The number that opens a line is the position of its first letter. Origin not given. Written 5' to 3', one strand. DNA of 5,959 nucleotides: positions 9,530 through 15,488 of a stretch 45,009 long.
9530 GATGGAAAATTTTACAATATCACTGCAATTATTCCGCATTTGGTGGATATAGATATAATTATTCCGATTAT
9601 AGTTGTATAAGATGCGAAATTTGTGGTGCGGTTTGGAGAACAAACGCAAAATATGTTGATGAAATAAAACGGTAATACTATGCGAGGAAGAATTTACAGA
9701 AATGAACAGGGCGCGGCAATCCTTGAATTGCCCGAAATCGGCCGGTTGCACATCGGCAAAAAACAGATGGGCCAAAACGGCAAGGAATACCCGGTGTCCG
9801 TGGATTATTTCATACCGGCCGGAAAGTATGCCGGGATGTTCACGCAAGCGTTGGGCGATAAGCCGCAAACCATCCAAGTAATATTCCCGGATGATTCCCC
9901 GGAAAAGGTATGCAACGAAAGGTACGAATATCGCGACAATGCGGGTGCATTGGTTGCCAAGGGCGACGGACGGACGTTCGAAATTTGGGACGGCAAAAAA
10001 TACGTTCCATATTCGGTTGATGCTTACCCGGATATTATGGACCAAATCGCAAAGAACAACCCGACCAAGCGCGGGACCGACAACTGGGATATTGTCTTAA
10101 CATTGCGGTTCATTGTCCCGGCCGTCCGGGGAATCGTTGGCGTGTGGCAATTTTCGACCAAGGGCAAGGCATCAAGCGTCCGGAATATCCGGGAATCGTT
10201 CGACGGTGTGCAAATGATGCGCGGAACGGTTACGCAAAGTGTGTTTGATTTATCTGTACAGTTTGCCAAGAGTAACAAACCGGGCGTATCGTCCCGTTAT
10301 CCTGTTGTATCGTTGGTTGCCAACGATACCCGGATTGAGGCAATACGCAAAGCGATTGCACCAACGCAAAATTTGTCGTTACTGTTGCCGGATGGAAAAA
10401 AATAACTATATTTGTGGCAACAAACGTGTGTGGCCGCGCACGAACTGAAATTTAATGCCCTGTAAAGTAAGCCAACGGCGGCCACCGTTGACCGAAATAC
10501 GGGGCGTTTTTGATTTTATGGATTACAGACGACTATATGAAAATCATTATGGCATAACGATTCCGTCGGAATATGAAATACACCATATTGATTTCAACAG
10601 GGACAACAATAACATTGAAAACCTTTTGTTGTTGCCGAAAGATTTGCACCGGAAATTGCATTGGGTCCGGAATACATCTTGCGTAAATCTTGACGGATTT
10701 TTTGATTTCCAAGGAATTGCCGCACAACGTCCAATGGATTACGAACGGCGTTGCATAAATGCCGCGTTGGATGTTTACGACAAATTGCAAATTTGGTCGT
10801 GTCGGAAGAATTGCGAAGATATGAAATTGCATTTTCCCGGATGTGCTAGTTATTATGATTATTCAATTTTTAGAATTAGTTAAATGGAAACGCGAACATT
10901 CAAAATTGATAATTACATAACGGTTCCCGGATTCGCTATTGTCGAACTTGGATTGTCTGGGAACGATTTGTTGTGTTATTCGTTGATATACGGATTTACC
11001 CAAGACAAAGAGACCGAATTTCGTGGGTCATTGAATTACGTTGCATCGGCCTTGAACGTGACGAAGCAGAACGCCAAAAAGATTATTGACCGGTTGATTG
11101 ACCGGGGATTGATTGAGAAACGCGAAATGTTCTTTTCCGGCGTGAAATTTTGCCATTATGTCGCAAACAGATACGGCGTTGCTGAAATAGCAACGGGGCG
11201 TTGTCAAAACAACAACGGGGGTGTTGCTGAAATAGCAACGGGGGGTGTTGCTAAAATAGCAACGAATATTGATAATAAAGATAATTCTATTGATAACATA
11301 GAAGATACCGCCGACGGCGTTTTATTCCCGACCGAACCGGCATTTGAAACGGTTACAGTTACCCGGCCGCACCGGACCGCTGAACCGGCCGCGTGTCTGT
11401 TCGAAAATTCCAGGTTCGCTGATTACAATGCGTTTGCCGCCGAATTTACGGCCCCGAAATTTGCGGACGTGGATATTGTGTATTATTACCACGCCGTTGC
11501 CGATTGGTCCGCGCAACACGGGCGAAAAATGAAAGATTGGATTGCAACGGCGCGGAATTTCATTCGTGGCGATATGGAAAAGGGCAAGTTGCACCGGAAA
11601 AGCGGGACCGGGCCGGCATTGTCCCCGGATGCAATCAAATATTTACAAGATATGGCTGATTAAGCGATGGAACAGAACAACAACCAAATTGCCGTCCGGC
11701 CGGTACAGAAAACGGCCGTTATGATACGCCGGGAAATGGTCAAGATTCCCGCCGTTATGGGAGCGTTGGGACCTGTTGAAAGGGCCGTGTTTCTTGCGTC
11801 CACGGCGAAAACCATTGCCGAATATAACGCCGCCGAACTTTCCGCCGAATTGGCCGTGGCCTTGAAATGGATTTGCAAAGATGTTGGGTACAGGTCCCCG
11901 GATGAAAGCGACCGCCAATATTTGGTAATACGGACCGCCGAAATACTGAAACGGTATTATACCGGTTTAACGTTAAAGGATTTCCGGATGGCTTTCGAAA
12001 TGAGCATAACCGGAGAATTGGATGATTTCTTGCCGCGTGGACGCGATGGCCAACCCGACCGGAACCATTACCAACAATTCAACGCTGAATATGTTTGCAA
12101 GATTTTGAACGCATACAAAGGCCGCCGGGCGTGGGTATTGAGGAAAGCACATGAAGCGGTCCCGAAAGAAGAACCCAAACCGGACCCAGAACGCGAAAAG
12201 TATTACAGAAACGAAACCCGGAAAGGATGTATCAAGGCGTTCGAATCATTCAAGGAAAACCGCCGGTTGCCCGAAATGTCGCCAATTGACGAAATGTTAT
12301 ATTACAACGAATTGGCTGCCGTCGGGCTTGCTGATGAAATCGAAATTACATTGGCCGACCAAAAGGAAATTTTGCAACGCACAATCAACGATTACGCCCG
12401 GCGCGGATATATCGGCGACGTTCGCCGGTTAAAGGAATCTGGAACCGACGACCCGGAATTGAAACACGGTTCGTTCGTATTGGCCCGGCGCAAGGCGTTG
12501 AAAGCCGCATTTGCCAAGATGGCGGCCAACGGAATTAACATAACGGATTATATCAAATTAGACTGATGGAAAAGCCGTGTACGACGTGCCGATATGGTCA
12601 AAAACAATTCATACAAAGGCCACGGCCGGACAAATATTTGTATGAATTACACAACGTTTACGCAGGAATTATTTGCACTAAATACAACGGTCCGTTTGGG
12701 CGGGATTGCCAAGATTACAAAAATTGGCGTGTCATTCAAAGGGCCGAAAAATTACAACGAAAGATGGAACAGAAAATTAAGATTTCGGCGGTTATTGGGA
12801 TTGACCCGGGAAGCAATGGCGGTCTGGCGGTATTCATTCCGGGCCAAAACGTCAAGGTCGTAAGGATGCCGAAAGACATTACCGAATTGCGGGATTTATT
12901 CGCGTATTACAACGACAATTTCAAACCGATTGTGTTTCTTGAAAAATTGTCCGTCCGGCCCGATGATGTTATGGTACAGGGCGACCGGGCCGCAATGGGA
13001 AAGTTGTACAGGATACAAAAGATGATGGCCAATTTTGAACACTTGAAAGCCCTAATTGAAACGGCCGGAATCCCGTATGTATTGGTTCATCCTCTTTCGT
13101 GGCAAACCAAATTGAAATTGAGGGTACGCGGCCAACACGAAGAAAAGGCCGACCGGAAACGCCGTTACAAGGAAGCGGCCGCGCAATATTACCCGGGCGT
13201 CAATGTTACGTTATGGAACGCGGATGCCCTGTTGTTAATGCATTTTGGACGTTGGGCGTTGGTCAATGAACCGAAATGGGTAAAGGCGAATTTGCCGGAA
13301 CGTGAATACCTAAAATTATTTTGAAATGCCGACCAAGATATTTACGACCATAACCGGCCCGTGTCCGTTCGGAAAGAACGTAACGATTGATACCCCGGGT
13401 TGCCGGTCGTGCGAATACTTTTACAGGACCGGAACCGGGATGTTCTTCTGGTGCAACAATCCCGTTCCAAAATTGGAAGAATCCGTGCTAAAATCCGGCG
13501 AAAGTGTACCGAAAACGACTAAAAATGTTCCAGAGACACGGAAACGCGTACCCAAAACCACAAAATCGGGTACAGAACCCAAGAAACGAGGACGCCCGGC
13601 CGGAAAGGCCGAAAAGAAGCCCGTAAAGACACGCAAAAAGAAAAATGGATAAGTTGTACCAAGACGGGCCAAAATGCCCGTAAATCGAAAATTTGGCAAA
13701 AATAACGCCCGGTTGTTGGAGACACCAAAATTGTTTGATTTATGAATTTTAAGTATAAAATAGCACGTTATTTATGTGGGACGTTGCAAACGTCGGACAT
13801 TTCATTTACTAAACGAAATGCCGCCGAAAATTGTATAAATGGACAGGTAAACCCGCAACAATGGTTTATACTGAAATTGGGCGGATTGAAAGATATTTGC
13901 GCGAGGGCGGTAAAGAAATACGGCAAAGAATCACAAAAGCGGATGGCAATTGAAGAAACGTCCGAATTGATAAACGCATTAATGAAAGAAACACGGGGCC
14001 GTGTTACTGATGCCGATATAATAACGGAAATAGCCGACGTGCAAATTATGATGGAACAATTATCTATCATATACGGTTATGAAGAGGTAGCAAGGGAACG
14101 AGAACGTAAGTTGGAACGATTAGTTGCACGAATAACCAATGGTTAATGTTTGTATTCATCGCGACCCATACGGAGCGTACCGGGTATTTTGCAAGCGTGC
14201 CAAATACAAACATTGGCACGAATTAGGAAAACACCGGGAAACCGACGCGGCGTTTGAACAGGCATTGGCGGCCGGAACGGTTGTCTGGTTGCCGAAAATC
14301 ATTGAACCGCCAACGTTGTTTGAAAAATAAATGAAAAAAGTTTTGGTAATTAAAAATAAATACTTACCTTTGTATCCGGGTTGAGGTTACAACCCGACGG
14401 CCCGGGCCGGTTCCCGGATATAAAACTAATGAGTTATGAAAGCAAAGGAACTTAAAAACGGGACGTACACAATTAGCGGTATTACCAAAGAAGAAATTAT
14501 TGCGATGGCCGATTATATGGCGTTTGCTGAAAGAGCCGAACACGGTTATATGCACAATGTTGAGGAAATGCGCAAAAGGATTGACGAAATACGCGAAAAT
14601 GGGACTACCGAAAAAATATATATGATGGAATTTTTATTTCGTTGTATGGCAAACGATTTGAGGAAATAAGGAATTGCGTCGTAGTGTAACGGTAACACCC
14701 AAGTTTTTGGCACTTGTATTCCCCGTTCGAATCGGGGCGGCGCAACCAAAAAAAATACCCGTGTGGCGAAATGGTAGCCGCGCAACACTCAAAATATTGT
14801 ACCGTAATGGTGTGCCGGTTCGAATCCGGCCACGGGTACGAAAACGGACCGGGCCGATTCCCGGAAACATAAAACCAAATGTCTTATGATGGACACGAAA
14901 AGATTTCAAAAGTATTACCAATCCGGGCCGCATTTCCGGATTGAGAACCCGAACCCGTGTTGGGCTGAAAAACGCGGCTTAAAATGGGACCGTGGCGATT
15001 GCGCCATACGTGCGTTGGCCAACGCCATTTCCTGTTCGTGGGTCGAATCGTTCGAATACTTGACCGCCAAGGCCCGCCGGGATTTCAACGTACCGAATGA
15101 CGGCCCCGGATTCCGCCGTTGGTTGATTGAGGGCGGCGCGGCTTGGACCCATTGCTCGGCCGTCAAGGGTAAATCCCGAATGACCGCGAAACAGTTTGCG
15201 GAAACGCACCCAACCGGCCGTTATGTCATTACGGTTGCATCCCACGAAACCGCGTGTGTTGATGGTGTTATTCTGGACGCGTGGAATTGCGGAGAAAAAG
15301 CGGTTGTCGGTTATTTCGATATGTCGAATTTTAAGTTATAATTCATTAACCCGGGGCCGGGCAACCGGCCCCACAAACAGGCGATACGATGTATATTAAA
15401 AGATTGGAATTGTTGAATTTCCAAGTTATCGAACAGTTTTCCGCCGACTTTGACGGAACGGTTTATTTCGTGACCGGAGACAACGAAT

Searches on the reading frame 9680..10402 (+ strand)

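Call 50: search_protein_families(library=phrogs, proteins=[window:9680-10402:+], max_evalue=0.001)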
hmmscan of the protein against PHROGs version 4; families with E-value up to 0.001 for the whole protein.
window:9680-10402:+ (241 aa): 1 family
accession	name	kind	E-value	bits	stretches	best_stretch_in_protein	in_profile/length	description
phrog_24794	-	unknown function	0.0004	21.8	1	75-110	7-39/67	-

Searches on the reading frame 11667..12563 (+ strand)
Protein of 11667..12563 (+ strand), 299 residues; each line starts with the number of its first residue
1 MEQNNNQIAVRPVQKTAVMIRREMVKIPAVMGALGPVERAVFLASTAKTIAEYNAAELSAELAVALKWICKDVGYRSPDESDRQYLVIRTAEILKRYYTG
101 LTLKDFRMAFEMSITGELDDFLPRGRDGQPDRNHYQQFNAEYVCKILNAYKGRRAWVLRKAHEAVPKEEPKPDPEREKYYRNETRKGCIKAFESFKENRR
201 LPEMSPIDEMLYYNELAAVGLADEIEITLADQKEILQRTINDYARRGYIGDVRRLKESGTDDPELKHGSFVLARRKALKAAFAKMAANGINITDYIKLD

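Call 50: search_protein_families(library=phrogs, proteins=[window:11667-12563:+], max_evalue=0.001)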
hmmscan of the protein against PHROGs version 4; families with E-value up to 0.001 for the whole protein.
window:11667-12563:+ (299 aa): 2 families
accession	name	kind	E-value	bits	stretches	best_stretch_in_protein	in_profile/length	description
phrog_34953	-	unknown function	1.5e-30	107.6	1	29-241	34-252/315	-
phrog_26016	-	unknown function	1.2e-09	39.2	1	45-200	16-155/255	-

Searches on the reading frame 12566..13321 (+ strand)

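Call 50: search_protein_families(library=phrogs, proteins=[window:12566-13321:+], max_evalue=0.001)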
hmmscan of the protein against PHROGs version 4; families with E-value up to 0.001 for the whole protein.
window:12566-13321:+ (252 aa): 1 family
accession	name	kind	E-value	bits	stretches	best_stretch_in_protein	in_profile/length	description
phrog_1770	-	DNA, RNA and nucleotide metabolism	2.3e-25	90.4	1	74-235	4-154/158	Holliday junction resolvase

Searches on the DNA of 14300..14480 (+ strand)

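Call 26: search_rna_families(source=window, start=14300, end=14480, threshold=evalue, max_evalue=10, show_alignments=3)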
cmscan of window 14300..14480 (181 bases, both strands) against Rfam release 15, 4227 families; matches with E-value up to 10: 3.
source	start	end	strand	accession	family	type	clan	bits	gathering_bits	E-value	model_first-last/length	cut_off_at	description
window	14397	14435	+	RF00522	PreQ1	Cis-reg; riboswitch;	-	15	39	0.78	1-45/45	no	PreQ1 (pre queuosine) riboswitch aptamer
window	14322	14388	-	RF02181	ST7-AS2_1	Gene; lncRNA;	-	12.7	80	1.9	1-72/72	no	ST7 antisense RNA 2 conserved region 1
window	14416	14480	+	RF00007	U12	Gene; snRNA; splicing;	CL00006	11.5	53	3.4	1-68/151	3'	U12 minor spliceosomal RNA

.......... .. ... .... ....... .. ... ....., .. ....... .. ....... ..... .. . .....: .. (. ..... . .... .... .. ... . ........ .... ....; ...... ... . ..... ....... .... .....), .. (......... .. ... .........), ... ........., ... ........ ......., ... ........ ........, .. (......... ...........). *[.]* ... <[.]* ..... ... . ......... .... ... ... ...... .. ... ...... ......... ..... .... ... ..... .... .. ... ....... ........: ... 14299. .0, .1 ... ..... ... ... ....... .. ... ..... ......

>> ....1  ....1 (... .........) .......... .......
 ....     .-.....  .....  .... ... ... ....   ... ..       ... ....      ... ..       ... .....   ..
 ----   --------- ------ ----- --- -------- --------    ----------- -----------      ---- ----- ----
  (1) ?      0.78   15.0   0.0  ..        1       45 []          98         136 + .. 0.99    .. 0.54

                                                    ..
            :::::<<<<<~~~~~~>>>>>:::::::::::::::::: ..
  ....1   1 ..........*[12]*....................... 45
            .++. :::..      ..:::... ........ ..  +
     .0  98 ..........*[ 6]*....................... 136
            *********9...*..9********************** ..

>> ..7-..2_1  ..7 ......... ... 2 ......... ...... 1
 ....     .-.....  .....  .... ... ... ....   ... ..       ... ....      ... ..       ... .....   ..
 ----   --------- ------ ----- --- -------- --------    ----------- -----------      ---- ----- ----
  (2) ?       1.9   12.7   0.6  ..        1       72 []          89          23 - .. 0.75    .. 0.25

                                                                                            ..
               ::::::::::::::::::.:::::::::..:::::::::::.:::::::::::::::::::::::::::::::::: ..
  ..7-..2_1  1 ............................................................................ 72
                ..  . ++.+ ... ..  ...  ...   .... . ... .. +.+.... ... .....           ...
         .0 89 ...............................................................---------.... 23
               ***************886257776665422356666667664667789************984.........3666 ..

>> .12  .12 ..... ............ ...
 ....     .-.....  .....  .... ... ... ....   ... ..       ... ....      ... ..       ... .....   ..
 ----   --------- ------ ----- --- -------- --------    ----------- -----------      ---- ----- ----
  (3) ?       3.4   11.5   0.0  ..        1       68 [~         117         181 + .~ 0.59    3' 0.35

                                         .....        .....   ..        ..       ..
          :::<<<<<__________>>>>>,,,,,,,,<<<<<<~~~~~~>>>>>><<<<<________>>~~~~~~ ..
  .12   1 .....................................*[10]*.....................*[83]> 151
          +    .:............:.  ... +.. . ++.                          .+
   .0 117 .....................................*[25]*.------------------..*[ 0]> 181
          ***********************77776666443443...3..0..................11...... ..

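Call 57: search_dna_similar(query=window:14338-14440:+, collection=phages, mode=distant, max_evalue=0.01, max_rows=25)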
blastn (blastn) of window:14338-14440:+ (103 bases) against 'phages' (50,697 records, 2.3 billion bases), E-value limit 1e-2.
Records with a match: 3; places in all: 3; records where one place covers at least 80% of the query: 0.
Best place of each record, by identity: 95-99% 1; 90-95% 2.
By first word of the organism name: Tenacibaculum 2; Microvirus 1.
By host as written in the record: Tenacibaculum sp. 2; porcine 1.
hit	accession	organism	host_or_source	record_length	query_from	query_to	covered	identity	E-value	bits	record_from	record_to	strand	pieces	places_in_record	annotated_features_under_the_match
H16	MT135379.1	Microvirus sp.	porcine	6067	5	35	30%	96.8%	4e-5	53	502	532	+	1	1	none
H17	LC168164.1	Tenacibaculum phage pT24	Tenacibaculum sp.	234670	6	35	29%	93.5%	6e-3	45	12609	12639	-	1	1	none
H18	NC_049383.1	Tenacibaculum phage pT24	Tenacibaculum sp.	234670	6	35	29%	93.5%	6e-3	45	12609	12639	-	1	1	none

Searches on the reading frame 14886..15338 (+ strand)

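Call 29: search_protein_families(library=phrogs, proteins=[window:14886-15338:+], max_evalue=0.001)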
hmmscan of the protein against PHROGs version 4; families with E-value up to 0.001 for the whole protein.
window:14886-15338:+ (151 aa): 2 families
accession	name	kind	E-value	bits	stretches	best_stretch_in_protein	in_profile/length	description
phrog_3754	-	unknown function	1.6e-18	68.4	1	34-146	19-143/145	-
phrog_15863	-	unknown function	3.2e-05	24.4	1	35-140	14-114/312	-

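Call 49: search_protein_families(library=pfam, proteins=[window:14886-15338:+], max_evalue=0.01)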
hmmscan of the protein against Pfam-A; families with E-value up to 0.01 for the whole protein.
window:14886-15338:+ (151 aa): 0 families
